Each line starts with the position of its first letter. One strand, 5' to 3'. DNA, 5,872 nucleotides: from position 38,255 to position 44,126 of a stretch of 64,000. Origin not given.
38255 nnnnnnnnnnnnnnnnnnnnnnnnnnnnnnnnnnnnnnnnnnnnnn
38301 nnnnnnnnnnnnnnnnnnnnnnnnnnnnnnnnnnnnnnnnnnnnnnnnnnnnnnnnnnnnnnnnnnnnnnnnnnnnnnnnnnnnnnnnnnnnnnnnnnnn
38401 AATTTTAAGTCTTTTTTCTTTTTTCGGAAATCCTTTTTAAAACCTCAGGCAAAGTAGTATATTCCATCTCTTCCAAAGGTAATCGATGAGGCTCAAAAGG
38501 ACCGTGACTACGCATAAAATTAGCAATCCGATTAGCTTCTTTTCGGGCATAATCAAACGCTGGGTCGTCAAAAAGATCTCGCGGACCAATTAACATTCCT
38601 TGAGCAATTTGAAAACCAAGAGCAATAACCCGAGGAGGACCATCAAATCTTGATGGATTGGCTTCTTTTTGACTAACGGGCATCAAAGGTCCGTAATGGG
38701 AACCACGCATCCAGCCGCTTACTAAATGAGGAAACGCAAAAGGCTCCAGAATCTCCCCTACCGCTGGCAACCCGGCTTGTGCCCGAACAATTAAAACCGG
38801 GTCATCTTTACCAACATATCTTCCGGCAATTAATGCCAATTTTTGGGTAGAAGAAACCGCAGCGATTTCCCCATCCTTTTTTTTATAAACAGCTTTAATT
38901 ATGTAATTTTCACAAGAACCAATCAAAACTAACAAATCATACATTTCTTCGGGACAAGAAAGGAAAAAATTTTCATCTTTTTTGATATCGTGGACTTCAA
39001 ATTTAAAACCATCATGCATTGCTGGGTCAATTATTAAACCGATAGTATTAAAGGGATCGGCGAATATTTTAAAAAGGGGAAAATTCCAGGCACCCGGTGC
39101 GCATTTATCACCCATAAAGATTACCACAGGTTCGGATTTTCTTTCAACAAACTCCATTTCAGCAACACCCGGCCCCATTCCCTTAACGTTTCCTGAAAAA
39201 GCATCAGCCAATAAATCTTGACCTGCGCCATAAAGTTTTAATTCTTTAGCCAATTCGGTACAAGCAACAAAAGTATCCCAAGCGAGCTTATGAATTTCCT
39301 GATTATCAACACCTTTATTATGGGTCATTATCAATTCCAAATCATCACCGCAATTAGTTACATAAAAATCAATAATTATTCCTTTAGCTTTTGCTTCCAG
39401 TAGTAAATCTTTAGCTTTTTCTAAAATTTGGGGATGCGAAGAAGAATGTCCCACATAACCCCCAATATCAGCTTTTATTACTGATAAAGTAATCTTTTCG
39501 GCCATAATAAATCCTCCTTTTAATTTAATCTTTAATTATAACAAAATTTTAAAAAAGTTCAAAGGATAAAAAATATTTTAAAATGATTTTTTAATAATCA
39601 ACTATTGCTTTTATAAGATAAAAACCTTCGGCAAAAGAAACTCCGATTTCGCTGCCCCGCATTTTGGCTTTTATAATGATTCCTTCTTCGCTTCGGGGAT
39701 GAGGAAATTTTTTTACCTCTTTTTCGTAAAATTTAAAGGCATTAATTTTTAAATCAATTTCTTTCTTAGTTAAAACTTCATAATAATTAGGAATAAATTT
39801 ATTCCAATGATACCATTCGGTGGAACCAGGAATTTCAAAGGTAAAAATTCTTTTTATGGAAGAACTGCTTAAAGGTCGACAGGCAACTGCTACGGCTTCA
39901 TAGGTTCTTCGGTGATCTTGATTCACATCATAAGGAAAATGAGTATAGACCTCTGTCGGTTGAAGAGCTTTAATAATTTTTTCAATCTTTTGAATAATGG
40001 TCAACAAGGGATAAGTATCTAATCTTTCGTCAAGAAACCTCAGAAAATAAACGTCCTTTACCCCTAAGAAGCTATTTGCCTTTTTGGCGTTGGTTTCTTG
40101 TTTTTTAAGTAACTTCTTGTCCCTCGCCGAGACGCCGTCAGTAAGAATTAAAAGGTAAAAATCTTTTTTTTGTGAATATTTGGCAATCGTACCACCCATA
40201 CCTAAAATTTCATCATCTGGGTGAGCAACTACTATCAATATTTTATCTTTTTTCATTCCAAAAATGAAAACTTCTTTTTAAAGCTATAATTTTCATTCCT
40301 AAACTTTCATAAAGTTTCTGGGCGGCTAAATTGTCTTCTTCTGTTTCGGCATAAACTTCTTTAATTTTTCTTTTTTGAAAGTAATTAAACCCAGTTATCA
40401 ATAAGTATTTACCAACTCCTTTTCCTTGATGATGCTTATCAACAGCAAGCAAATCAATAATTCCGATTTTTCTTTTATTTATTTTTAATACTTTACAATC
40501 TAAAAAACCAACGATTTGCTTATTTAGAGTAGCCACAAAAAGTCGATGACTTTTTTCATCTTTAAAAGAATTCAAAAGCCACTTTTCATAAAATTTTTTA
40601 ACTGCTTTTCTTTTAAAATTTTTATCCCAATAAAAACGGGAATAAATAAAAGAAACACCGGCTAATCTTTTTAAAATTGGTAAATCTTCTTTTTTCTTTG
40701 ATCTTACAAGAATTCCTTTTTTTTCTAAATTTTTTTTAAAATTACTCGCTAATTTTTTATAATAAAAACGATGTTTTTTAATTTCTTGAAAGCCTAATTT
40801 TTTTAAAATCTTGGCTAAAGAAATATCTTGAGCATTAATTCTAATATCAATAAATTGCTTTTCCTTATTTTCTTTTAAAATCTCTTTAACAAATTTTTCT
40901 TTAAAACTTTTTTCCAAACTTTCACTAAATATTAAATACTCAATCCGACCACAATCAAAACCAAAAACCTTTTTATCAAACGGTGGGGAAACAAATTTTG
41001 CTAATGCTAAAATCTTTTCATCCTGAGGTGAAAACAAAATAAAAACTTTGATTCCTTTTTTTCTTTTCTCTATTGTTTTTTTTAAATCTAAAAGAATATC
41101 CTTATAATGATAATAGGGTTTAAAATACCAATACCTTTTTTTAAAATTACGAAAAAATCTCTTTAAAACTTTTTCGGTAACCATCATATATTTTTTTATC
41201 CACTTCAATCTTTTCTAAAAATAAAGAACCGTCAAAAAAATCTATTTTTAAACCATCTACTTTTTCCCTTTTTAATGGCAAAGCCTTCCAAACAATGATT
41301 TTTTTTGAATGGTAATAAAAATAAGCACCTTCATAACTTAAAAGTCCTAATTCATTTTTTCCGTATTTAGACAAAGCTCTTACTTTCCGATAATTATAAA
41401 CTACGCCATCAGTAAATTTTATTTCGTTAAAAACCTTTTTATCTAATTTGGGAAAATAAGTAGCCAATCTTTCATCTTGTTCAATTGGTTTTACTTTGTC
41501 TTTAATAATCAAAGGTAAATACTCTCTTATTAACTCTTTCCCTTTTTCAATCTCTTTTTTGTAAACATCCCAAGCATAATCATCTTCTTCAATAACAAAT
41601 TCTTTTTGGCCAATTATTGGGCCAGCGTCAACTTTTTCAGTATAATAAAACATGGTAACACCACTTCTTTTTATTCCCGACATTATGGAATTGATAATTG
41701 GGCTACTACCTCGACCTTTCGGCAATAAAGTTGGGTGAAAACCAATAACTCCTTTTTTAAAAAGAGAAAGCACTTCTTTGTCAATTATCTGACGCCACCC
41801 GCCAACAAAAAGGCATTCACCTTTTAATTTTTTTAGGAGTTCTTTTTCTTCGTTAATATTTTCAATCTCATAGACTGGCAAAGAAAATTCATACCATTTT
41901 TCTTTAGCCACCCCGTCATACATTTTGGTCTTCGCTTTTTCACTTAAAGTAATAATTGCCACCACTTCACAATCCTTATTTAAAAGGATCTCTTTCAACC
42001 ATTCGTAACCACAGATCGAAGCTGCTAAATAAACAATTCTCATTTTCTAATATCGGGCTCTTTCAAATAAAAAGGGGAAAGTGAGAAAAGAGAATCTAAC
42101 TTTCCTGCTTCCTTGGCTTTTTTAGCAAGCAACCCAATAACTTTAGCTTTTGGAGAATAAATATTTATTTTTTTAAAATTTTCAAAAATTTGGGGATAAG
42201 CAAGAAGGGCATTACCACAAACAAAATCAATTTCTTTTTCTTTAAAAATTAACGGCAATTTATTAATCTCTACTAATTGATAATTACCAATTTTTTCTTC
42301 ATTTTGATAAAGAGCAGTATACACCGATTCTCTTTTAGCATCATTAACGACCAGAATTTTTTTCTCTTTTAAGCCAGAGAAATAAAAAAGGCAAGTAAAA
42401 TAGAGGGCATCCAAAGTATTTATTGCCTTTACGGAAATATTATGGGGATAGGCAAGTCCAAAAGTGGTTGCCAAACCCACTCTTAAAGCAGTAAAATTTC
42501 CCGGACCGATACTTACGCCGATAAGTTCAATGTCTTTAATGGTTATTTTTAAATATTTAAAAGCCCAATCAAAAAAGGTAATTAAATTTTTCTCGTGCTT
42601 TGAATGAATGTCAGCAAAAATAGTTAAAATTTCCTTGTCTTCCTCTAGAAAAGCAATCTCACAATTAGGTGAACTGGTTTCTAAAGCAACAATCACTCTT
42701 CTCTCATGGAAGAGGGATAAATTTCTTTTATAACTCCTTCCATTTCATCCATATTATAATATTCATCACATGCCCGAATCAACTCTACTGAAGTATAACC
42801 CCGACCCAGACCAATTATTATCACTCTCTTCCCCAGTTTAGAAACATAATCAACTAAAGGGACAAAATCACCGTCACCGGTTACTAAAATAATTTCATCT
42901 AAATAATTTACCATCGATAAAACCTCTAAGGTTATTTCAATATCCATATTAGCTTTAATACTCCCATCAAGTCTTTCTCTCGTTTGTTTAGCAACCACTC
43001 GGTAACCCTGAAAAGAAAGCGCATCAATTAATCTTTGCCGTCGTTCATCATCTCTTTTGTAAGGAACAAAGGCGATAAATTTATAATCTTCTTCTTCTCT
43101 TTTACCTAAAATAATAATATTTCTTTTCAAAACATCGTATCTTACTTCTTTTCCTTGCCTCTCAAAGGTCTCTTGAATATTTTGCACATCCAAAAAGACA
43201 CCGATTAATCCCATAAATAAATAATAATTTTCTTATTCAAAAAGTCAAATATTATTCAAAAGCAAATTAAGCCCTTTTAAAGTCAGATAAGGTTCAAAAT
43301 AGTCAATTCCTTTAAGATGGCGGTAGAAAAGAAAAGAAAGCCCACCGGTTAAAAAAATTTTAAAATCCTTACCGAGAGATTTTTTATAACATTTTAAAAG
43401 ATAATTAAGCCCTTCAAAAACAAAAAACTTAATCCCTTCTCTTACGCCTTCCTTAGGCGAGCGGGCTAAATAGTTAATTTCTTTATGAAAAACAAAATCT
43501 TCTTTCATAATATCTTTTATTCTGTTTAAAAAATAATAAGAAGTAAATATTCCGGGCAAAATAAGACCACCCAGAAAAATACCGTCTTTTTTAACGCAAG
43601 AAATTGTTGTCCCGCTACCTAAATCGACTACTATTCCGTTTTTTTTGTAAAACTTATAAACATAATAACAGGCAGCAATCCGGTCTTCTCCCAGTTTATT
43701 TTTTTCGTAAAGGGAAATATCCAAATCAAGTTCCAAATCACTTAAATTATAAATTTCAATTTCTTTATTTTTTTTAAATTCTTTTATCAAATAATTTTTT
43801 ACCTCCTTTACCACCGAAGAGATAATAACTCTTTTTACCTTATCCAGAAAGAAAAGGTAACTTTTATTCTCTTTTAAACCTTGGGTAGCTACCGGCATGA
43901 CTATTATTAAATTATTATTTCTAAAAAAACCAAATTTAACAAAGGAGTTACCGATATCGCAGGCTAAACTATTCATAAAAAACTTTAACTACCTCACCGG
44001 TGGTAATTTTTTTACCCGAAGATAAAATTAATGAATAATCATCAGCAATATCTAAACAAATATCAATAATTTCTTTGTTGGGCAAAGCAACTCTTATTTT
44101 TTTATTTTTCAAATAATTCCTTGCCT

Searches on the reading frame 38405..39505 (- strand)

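Call 45: search_protein_families(library=pfam, proteins=[window:38405-39505:-], max_evalue=0.00001)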
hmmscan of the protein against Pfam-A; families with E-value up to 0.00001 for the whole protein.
window:38405-39505:- (366 aa): 1 family
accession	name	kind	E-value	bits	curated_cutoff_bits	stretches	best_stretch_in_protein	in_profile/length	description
PF01950.21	FBPase_3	-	2.1e-186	619.8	25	1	4-362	1-359/361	Fructose-1,6-bisphosphatase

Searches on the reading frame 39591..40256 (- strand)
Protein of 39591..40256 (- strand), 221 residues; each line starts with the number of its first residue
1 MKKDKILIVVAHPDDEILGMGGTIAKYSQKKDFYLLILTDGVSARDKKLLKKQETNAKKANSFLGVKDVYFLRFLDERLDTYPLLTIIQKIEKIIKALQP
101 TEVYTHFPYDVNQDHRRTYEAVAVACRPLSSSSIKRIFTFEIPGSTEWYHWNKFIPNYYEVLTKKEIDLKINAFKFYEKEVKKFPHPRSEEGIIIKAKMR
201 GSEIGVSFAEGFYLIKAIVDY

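Call 22: search_protein_families(library=pfam, proteins=[window:39591-40256:-], max_evalue=0.00001)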
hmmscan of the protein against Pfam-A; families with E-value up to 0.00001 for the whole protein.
window:39591-40256:- (221 aa): 1 family
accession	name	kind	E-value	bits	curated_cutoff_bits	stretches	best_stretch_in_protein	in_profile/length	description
PF02585.22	PIG-L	-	5.1e-27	95.3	28.2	1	7-125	1-128/129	GlcNAc-PI de-N-acetylase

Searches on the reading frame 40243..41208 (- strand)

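Call 45: search_protein_families(library=pfam, proteins=[window:40243-41208:-], max_evalue=0.00001)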
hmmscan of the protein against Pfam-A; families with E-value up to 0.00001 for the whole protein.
window:40243-41208:- (321 aa): 6 families
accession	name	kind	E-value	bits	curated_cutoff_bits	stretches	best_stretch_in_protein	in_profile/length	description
PF00583.31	Acetyltransf_1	-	4.2e-17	62.9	20.7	1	205-305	20-116/116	Acetyltransferase (GNAT) family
PF13673.13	Acetyltransf_10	-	1.3e-11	45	23.6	1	202-309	9-111/128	Acetyltransferase (GNAT) domain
PF13508.13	Acetyltransf_7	-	1.6e-11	44.8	27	1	220-304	2-81/84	Acetyltransferase (GNAT) domain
PF13302.13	Acetyltransf_3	-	7.3e-08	33.6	25.4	1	191-306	26-138/138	Acetyltransferase (GNAT) domain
PF13420.13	Acetyltransf_4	-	5e-06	27.1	24.3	1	172-318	5-147/155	Acetyltransferase (GNAT) domain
PF08445.16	FR47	-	5e-06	26.9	22.1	0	245-308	18-80/86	FR47-like protein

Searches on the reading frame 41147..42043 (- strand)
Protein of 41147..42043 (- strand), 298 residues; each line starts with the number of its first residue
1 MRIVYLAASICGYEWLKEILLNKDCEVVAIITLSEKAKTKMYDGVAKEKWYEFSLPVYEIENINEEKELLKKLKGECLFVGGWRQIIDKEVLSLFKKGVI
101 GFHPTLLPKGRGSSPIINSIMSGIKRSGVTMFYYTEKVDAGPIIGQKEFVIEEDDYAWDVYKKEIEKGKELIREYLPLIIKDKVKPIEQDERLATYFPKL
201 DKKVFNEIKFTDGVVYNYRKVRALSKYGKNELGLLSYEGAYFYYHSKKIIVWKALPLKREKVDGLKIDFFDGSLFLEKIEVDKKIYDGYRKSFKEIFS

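Call 45: search_protein_families(library=pfam, proteins=[window:41147-42043:-], max_evalue=0.00001)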
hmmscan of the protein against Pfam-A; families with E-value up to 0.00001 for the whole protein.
window:41147-42043:- (298 aa): 1 family
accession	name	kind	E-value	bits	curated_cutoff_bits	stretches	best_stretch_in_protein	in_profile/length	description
PF00551.24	Formyl_trans_N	-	4.3e-20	72.7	26.1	1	25-172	28-177/181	Formyl transferase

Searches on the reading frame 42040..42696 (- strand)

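Call 22: search_protein_families(library=pfam, proteins=[window:42040-42696:-], max_evalue=0.00001)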
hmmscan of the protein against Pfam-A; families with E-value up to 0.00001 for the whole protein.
window:42040-42696:- (218 aa): 1 family
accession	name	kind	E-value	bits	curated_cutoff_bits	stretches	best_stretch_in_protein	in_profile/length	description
PF00814.31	TsaD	-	2.3e-19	70.6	24.8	1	32-134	27-130/264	tRNA N6-adenosine threonylcarbamoyltransferase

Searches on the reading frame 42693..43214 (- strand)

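Call 22: search_protein_families(library=pfam, proteins=[window:42693-43214:-], max_evalue=0.00001)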
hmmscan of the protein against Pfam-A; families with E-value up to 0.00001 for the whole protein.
window:42693-43214:- (173 aa): 1 family
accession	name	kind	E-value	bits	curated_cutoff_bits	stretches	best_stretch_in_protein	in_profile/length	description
PF01936.24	NYN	-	1.4e-25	90.9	24.2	1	4-155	2-144/145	NYN domain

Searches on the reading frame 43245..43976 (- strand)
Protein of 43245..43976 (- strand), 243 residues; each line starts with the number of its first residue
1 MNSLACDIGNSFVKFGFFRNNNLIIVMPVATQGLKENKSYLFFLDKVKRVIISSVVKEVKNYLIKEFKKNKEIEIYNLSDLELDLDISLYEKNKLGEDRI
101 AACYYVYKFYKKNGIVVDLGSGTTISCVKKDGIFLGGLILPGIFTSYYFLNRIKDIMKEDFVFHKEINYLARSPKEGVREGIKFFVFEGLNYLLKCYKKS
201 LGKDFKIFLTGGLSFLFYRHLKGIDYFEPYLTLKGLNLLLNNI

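Call 22: search_protein_families(library=pfam, proteins=[window:43245-43976:-], max_evalue=0.00001)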
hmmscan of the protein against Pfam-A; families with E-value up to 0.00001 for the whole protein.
window:43245-43976:- (243 aa): 1 family
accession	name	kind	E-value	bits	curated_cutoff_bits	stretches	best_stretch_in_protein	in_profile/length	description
PF03309.20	Pan_kinase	-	3e-28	99.5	24.7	1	4-182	2-191/205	Type III pantothenate kinase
